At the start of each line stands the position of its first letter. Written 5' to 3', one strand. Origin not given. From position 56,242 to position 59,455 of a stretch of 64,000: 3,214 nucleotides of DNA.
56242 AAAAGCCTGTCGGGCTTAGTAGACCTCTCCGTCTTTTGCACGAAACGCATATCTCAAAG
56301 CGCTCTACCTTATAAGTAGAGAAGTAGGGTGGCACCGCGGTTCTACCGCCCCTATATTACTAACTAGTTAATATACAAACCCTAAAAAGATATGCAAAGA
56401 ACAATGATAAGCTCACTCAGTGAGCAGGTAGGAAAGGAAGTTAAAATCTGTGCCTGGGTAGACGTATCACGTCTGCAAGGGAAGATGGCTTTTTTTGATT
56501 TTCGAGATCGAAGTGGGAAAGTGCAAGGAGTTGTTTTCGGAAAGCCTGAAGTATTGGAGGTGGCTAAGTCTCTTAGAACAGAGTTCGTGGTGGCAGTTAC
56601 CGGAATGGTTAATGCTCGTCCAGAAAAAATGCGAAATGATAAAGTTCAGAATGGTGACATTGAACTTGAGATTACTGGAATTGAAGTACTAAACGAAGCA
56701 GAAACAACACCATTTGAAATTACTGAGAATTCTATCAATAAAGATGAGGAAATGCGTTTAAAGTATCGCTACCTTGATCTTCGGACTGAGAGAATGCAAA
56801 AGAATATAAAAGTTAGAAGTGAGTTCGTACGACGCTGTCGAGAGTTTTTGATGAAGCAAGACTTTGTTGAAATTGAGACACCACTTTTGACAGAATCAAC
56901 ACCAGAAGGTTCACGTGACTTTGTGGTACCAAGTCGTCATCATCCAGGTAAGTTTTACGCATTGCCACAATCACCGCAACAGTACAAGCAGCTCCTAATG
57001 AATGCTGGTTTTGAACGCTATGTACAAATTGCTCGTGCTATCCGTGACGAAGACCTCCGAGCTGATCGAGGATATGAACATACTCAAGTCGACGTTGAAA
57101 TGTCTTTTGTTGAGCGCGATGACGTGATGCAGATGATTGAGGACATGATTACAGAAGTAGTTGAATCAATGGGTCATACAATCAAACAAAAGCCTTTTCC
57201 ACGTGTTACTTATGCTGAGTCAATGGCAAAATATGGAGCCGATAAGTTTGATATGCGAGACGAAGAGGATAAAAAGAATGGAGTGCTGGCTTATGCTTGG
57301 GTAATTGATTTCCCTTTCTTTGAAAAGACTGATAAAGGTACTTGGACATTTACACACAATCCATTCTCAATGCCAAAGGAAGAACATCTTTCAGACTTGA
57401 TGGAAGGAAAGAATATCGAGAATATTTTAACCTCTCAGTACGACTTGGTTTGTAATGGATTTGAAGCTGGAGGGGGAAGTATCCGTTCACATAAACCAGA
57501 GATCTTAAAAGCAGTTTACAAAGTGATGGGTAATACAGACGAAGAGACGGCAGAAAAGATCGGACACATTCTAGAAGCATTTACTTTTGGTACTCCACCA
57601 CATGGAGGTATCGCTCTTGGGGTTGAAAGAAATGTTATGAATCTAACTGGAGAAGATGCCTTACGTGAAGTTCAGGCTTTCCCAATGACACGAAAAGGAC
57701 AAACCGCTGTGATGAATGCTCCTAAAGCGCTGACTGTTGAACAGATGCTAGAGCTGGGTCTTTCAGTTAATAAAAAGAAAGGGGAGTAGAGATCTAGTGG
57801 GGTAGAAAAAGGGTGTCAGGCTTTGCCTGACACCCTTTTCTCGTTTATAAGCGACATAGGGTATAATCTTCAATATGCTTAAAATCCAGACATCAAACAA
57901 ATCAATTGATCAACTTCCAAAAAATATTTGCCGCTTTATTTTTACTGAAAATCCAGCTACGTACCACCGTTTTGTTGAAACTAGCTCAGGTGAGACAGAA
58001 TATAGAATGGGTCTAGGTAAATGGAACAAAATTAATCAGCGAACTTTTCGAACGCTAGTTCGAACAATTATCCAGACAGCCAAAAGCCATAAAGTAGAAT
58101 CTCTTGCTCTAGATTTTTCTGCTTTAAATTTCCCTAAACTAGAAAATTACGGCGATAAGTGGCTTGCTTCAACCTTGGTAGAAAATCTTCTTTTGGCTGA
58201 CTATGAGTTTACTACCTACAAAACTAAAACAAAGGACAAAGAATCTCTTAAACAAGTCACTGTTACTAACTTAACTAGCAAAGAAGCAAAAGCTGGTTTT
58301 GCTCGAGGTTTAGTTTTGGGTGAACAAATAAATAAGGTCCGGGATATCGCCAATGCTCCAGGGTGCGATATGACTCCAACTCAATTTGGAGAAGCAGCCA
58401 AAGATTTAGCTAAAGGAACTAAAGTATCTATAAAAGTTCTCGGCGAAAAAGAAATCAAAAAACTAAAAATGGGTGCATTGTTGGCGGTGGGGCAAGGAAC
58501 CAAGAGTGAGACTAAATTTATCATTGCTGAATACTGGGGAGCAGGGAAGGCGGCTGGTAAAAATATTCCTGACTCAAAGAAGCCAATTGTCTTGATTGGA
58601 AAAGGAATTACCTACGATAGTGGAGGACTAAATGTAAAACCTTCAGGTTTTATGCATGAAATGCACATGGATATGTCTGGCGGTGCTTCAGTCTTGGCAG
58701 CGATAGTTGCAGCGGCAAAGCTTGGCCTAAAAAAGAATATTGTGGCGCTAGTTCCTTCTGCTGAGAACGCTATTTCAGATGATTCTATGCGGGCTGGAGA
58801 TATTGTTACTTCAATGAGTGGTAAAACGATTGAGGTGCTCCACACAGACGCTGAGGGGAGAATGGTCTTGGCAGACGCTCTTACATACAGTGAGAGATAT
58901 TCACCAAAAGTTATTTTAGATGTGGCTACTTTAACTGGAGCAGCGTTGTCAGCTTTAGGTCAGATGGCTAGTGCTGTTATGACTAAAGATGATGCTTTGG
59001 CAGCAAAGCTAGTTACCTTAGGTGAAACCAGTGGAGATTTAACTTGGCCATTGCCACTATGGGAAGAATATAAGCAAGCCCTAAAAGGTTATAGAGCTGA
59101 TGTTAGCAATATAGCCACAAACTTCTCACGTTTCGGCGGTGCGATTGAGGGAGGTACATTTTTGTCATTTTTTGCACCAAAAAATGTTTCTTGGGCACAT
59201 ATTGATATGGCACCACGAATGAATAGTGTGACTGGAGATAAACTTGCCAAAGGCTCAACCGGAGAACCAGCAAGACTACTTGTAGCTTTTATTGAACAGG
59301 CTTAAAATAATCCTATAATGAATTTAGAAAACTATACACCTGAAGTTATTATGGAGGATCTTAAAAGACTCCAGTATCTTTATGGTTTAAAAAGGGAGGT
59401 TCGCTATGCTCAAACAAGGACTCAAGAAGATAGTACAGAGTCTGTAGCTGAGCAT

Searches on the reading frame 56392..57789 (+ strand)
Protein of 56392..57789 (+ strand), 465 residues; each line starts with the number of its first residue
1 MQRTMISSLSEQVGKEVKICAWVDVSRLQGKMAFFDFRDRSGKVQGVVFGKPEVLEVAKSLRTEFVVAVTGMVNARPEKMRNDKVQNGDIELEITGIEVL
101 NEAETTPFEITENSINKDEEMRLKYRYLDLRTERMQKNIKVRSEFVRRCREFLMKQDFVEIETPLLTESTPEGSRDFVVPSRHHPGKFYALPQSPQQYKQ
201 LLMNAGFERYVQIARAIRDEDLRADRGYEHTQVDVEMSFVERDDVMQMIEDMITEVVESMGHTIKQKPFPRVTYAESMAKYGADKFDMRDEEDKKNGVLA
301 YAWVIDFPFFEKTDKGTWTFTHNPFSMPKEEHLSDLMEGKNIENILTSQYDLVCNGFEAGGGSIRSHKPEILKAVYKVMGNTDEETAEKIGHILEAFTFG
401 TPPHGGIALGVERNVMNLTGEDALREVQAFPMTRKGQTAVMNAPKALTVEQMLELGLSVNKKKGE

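Call 10: search_protein_families(library=ncbifam, proteins=[window:56392-57789:+])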
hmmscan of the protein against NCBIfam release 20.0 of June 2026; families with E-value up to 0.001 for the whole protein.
window:56392-57789:+ (465 aa): 15 families
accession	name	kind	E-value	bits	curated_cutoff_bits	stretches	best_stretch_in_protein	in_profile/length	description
NF001750.0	PRK00476.1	equivalog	2.2e-174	581.1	443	2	10-291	14-296/590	aspartate--tRNA ligase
TIGR00459.1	aspS_bact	equivalog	8.8e-156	519.6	373.85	2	2-294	3-294/586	aspartate--tRNA ligase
NF009460.0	PRK12820.1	equivalog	2.1e-121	406.3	1379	2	8-289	28-322/723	bifunctional aspartyl-tRNA synthetase/aspartyl/glutamyl-tRNA amidotransferase subunit C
NF003483.0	PRK05159.1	equivalog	1.2e-67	228.7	353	1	1-432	3-431/438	aspartate--tRNA(Asn) ligase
TIGR00458.1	aspS_nondisc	equivalog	2.1e-60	204.9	368.4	1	11-435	9-424/428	aspartate--tRNA(Asn) ligase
NF003037.0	PRK03932.1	equivalog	1.6e-39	136.2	414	2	4-260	4-262/451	asparagine--tRNA ligase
TIGR00457.1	asnS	equivalog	2.2e-38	132.3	342.6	2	5-265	7-269/455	asparagine--tRNA ligase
NF001756.1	PRK00484.1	subfamily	7.5e-35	120.5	468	1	10-435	47-487/488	lysine--tRNA ligase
TIGR00499.1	lysS_bact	equivalog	2.7e-33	115.4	427.6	2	11-290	50-319/496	lysine--tRNA ligase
NF002821.0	PRK02983.1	equivalog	6.8e-26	90.6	742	2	5-259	650-898/1102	bifunctional lysylphosphatidylglycerol synthetase/lysine--tRNA ligase LysX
NF009101.0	PRK12445.1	subfamily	4e-23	81.7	1026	1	14-290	65-331/505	lysine--tRNA ligase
NF005052.0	PRK06462.1-1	equivalog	8.4e-17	61.2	368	1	112-262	22-175/353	asparagine synthetase A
NF005054.0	PRK06462.1-4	equivalog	2.2e-16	59.8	309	1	121-432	7-310/318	asparagine synthetase A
TIGR00462.1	genX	equivalog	1.3e-15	57.6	286.9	1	140-283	2-144/304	EF-P lysine aminoacylase EpmA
NF006828.0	PRK09350.1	equivalog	1.6e-13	50.6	264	2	135-281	12-156/325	elongation factor P--(R)-beta-lysine ligase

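Call 11: find_homologous_proteins(query=window:56392-57786:+, max_evalue=1e-30)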
Query window:56392-57786:+ (465 aa): 8000 proteins with E <= 1e-30 among 8000 candidates; the best 120 are listed.
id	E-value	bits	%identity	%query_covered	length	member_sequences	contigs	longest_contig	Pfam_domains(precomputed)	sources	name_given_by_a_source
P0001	2.7e-288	974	92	100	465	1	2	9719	PF01336.32,PF00152.26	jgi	jgi:aspartyl-tRNA synthetase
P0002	2.4e-287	971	92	99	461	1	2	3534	PF01336.32,PF00152.26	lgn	-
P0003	1.4e-282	955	90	100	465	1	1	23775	PF01336.32,PF00152.26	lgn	-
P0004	1.1e-277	939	88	100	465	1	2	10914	PF01336.32,PF00152.26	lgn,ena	-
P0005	3.6e-277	937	89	100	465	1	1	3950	PF01336.32,PF00152.26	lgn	-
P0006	1.7e-276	935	89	99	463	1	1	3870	PF01336.32,PF00152.26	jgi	-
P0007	3.4e-275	931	89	98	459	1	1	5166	PF01336.32,PF00152.26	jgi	-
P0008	7.3e-274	926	87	100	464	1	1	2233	PF01336.32,PF00152.26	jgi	jgi:aspartyl-tRNA synthetase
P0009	6.7e-273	923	87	100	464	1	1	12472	PF01336.32,PF00152.26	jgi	jgi:aspartyl-tRNA synthetase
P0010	1.1e-272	922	86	100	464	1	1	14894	PF01336.32,PF00152.26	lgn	-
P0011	3.2e-270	914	87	98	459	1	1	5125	PF01336.32,PF00152.26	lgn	-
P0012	1.3e-267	906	84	100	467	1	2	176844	PF01336.32,PF00152.26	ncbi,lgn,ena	ncbi:MAG: amino acid--tRNA ligase-related protein [Patescibacteria group bacterium]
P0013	1.4e-267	905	84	100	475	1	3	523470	PF01336.32,PF00152.26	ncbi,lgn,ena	-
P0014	6.5e-267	903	83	100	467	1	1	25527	PF01336.32,PF00152.26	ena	-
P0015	8.0e-265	896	84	99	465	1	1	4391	PF01336.32,PF00152.26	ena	-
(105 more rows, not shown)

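Call 13: find_related_loci(query=A1, collection=genome_contigs, flank=2500)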
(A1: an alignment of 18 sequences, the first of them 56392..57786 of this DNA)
Query A1 (465 aa) in genome_contigs; peptide patterns used: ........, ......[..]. (x = any residue, [..] = any of these).
600 stretches matched a pattern (row limit reached: there are more); 585 encode a relative of the query (tblastn E <= 1e-3); the best 80 are kept; 80 distinct loci.
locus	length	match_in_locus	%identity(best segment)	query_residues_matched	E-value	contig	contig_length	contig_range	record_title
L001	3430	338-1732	81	1-465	0e+0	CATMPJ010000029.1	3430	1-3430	MAG: uncultured bacterium isolate SRR3962773_bin.21_MetaWRAP_v1.3_MAG genome assembly, contig: ERZ505245.9224, whole gen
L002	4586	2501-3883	72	1-461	0e+0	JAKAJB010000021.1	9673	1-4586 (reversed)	MAG: bacterium isolate WY3.bin61 NODE_13304_length_9673_cov_2.752252, whole genome shotgun sequence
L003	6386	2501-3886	70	1-462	0e+0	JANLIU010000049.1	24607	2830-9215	MAG: Candidatus Parcubacteria bacterium isolate S40-23 k99_335770, whole genome shotgun sequence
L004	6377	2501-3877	71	1-458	0e+0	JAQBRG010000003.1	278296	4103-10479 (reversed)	MAG: Parcubacteria group bacterium isolate RYN_393 scaffold_77704, whole genome shotgun sequence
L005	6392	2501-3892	70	3-465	0e+0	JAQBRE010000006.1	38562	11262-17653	MAG: Parcubacteria group bacterium isolate RYN_391 scaffold_1671422, whole genome shotgun sequence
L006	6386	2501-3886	69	1-462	0e+0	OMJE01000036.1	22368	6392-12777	bacterium isolate AM_0854 genome assembly, contig: k99_691865, whole genome shotgun sequence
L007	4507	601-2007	69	2-464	0e+0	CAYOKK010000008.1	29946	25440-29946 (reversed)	MAG TPA_asm: uncultured Candidatus Saccharibacteria bacterium isolate SRP263527_co1_208 genome assembly, contig: NODE_12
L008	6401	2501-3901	67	3-462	0e+0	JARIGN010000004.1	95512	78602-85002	MAG: Candidatus Kaiserbacteria bacterium isolate CullarsAll.DT.30 k141_641932, whole genome shotgun sequence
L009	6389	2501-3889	68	1-463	0e+0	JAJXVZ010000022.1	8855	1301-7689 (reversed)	MAG: bacterium isolate BP5.bin54 NODE_14451_length_8855_cov_5.793767, whole genome shotgun sequence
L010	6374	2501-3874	67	1-456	0e+0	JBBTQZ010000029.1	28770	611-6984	MAG: Patescibacteria group bacterium isolate H41-bin075_1 H41_bin075_1_000000000029, whole genome shotgun sequence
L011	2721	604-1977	68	1-458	0e+0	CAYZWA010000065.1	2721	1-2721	MAG TPA_asm: uncultured Candidatus Saccharibacteria bacterium isolate binchicken_co224_95 genome assembly, contig: NODE_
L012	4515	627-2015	68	1-462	0e+0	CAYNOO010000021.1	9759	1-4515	MAG TPA_asm: uncultured Candidatus Saccharibacteria bacterium isolate SRP193066_co1_20 genome assembly, contig: NODE_619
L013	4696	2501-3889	69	1-462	0e+0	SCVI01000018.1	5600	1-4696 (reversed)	MAG: Patescibacteria group bacterium isolate GW715_bin.47 GW715_bin.47-27227, whole genome shotgun sequence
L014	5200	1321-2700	68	2-462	0e+0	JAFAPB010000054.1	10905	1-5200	MAG: Candidatus Kaiserbacteria bacterium isolate CP_BM_ER_27 BM_ER_k147_8209441, whole genome shotgun sequence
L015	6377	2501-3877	69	1-459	0e+0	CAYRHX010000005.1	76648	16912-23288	MAG TPA_asm: uncultured Candidatus Saccharibacteria bacterium isolate ERP113451_co3_61 genome assembly, contig: NODE_121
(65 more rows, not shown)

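Call 17: find_related_loci(query=window:56392-57786:+, collection=metagenome_contigs, flank=1500)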
Query window:56392-57786:+ (465 aa) in metagenome_contigs; peptide patterns used: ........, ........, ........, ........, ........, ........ (x = any residue, [..] = any of these).
600 stretches matched a pattern (row limit reached: there are more); 516 encode a relative of the query (tblastn E <= 1e-3); the best 80 are kept; 80 distinct loci.
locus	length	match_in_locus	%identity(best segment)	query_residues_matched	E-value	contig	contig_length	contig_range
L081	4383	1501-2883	89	1-461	0e+0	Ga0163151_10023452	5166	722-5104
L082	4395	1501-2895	84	1-465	0e+0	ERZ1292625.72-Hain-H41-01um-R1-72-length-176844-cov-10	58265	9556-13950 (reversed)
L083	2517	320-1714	81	1-465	0e+0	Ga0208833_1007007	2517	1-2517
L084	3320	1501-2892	81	1-464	0e+0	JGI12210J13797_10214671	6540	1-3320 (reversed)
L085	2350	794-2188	79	1-465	0e+0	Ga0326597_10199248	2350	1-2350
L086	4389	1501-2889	80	1-463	0e+0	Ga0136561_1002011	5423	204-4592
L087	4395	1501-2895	79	1-465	0e+0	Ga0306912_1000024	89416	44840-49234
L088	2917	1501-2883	79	1-461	0e+0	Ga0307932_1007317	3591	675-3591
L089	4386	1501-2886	80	1-462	0e+0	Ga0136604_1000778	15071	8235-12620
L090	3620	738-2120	78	1-461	0e+0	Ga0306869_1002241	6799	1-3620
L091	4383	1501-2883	78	1-461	0e+0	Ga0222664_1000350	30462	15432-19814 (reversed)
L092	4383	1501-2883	78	1-461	0e+0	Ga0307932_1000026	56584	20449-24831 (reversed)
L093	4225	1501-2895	79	1-465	0e+0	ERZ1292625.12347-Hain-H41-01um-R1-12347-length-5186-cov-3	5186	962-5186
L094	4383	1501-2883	78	1-461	0e+0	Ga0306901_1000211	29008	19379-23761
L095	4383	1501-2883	78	1-461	0e+0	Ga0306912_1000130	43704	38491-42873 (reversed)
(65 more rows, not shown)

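Call 20: find_encoding_contigs(protein=P0001, flank=1500, max_places=2)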
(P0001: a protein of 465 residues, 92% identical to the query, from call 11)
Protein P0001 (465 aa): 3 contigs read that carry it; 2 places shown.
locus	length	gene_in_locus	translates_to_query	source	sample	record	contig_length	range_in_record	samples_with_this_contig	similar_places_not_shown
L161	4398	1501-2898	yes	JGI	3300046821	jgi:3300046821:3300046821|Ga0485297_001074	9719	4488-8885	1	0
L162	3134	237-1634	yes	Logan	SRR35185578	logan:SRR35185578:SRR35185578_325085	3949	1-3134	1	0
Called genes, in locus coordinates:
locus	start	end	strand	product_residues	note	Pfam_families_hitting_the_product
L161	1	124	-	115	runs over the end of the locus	PF04266:ASCH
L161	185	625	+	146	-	-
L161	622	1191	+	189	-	PF03575:Peptidase_S51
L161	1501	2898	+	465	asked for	PF01336:tRNA_anti-codon, PF00152:tRNA-synt_2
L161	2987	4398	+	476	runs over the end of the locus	PF02789:Peptidase_M17_N (weak), PF00883:Peptidase_M17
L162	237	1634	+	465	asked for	PF01336:tRNA_anti-codon, PF00152:tRNA-synt_2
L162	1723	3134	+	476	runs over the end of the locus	PF02789:Peptidase_M17_N (weak), PF00883:Peptidase_M17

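Call 21: find_encoding_contigs(protein=P0003, flank=1500, max_places=2)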
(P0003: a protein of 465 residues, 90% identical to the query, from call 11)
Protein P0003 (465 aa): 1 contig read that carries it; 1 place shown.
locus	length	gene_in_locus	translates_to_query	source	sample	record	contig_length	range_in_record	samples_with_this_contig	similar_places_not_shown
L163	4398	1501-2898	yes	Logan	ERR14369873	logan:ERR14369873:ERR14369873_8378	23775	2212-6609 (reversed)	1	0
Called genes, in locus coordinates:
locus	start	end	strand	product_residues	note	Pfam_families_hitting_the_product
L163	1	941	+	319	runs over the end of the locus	PF00579:tRNA-synt_1b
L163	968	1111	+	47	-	-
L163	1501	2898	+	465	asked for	PF01336:tRNA_anti-codon, PF00152:tRNA-synt_2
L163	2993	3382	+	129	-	PF02452:PemK_toxin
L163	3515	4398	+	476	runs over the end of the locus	PF02789:Peptidase_M17_N, PF00883:Peptidase_M17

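Call 22: find_encoding_contigs(protein=P0004, flank=1500, max_places=2)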
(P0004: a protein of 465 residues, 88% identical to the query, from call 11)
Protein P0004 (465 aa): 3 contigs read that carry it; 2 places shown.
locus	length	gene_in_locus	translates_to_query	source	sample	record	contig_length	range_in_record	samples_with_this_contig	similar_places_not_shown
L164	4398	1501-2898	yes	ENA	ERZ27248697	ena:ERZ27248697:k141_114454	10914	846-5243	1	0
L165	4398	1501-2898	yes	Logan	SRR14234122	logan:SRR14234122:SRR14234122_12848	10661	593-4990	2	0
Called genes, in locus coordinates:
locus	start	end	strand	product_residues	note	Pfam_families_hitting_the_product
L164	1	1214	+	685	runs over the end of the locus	?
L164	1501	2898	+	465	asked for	PF01336:tRNA_anti-codon, PF00152:tRNA-synt_2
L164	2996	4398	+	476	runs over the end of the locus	PF02789:Peptidase_M17_N, PF00883:Peptidase_M17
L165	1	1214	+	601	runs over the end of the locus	?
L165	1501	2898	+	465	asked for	PF01336:tRNA_anti-codon, PF00152:tRNA-synt_2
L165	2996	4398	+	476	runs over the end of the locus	PF02789:Peptidase_M17_N, PF00883:Peptidase_M17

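Call 23: find_encoding_contigs(protein=P0002, flank=1500, max_places=2)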
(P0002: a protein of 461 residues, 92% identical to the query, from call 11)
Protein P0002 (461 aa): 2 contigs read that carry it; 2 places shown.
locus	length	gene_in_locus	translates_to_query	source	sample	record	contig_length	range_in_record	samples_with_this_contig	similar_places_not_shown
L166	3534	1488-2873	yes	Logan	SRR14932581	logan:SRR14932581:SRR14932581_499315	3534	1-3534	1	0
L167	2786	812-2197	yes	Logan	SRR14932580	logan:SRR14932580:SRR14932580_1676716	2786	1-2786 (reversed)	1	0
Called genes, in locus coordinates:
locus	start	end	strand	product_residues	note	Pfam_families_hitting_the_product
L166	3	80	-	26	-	?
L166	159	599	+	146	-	-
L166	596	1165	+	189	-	PF03575:Peptidase_S51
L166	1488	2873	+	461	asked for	PF01336:tRNA_anti-codon, PF00152:tRNA-synt_2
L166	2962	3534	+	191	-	?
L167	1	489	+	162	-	?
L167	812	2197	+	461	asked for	PF01336:tRNA_anti-codon, PF00152:tRNA-synt_2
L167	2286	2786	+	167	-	?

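Call 26: find_encoding_contigs(protein=P0005, flank=1500, max_places=1)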
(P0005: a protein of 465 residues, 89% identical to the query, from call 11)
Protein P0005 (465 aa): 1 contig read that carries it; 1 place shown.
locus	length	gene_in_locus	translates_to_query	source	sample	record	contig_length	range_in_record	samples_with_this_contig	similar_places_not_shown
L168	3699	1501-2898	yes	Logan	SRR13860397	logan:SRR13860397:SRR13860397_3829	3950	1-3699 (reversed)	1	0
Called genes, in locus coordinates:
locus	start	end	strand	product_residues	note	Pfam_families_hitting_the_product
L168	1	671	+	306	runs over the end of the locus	?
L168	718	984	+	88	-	PF04221:RelB (weak), PF19891:DUF6364 (weak)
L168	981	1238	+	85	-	PF05016:ParE_toxin (weak), PF15738:YafQ_toxin (weak)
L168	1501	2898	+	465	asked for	PF01336:tRNA_anti-codon, PF00152:tRNA-synt_2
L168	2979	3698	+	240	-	?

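Call 27: find_encoding_contigs(protein=P0006, flank=1500, max_places=1)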
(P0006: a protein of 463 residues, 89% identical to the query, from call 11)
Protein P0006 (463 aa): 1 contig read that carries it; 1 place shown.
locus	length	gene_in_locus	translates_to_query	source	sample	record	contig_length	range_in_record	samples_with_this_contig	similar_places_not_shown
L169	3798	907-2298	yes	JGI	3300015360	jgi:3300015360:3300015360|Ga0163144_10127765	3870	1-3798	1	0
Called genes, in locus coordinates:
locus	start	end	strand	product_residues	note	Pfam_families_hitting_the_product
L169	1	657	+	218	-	?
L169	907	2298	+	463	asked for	PF01336:tRNA_anti-codon, PF00152:tRNA-synt_2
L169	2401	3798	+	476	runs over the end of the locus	PF02789:Peptidase_M17_N, PF00883:Peptidase_M17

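Call 28: find_encoding_contigs(protein=P0009, flank=1500, max_places=1)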
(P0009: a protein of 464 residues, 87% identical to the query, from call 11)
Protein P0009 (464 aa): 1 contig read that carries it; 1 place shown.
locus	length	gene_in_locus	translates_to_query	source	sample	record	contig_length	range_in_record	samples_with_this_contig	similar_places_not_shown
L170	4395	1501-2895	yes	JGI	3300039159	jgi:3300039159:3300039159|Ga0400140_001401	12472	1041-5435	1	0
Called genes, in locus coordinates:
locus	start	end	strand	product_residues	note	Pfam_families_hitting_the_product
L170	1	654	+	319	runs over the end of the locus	PF00579:tRNA-synt_1b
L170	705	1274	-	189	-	-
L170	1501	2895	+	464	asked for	PF01336:tRNA_anti-codon, PF00152:tRNA-synt_2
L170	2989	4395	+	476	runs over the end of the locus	PF02789:Peptidase_M17_N, PF00883:Peptidase_M17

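Call 29: find_encoding_contigs(protein=P0010, flank=1500, max_places=1)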
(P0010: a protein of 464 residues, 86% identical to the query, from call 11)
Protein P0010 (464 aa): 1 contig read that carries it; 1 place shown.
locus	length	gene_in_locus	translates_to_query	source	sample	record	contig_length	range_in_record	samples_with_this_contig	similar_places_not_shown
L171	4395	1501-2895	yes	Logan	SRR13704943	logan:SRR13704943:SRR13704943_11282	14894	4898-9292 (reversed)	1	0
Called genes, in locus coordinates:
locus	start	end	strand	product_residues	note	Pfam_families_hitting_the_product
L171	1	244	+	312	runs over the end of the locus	PF00579:tRNA-synt_1b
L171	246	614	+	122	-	-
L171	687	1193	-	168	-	-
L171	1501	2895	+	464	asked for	PF01336:tRNA_anti-codon, PF00152:tRNA-synt_2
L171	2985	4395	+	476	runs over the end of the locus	PF02789:Peptidase_M17_N, PF00883:Peptidase_M17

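Call 30: find_encoding_contigs(protein=window:56392-57789:+, flank=1500, max_places=3)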
Protein window:56392-57789:+ (465 aa): no gene with exactly this product is on record in the collection.

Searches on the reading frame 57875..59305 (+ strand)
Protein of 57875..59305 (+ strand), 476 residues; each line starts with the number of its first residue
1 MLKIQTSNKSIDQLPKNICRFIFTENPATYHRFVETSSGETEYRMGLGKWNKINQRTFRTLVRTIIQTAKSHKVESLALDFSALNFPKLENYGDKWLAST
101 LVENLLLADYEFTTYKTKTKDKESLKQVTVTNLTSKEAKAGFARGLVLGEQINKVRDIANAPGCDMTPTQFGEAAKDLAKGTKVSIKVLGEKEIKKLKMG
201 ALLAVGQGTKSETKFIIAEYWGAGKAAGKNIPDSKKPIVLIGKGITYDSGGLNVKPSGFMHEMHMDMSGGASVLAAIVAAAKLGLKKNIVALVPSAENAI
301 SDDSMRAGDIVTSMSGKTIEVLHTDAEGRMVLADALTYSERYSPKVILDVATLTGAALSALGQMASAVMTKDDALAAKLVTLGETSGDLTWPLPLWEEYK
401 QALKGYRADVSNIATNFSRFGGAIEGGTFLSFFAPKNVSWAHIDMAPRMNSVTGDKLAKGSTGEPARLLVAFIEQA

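Call 10: search_protein_families(library=ncbifam, proteins=[window:57875-59305:+])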
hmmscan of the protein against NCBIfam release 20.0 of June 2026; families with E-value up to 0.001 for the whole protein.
window:57875-59305:+ (476 aa): 13 families
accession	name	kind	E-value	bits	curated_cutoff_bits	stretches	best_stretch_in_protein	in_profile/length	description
NF002074.0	PRK00913.1-4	equivalog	9.2e-122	407.4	415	1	45-473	76-490/496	leucyl aminopeptidase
NF002073.0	PRK00913.1-2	equivalog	5.9e-116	388.3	432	1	40-475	80-500/505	leucyl aminopeptidase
NF002083.0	PRK00913.3-5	equivalog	1.4e-109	367.3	468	1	24-475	49-489/492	leucyl aminopeptidase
NF002082.0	PRK00913.3-4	equivalog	1.8e-98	330.6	552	1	45-474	73-501/504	leucyl aminopeptidase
NF002075.0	PRK00913.2-2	equivalog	3.8e-98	329.5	468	1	41-475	77-498/502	leucyl aminopeptidase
NF002077.0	PRK00913.2-4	equivalog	7.4e-96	322.1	471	1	46-474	79-496/501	leucyl aminopeptidase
NF002072.0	PRK00913.1-1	equivalog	1e-93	314.6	826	1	45-473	76-492/502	leucyl aminopeptidase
NF002076.0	PRK00913.2-3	equivalog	1e-86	292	491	1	44-475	76-492/494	leucyl aminopeptidase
NF002081.0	PRK00913.3-3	equivalog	2.5e-85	287.1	485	1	68-475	73-480/485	leucyl aminopeptidase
NF002078.0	PRK00913.2-5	equivalog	4.6e-75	253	622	1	45-475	75-496/500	leucyl aminopeptidase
NF002080.0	PRK00913.3-2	equivalog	1e-70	238.8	475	1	56-447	46-421/447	leucyl aminopeptidase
NF003450.0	PRK05015.1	equivalog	4.3e-67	226.7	437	1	150-473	105-425/429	aminopeptidase PepB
NF002079.0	PRK00913.3-1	equivalog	8.8e-62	209.3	1013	1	127-475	149-491/496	leucyl aminopeptidase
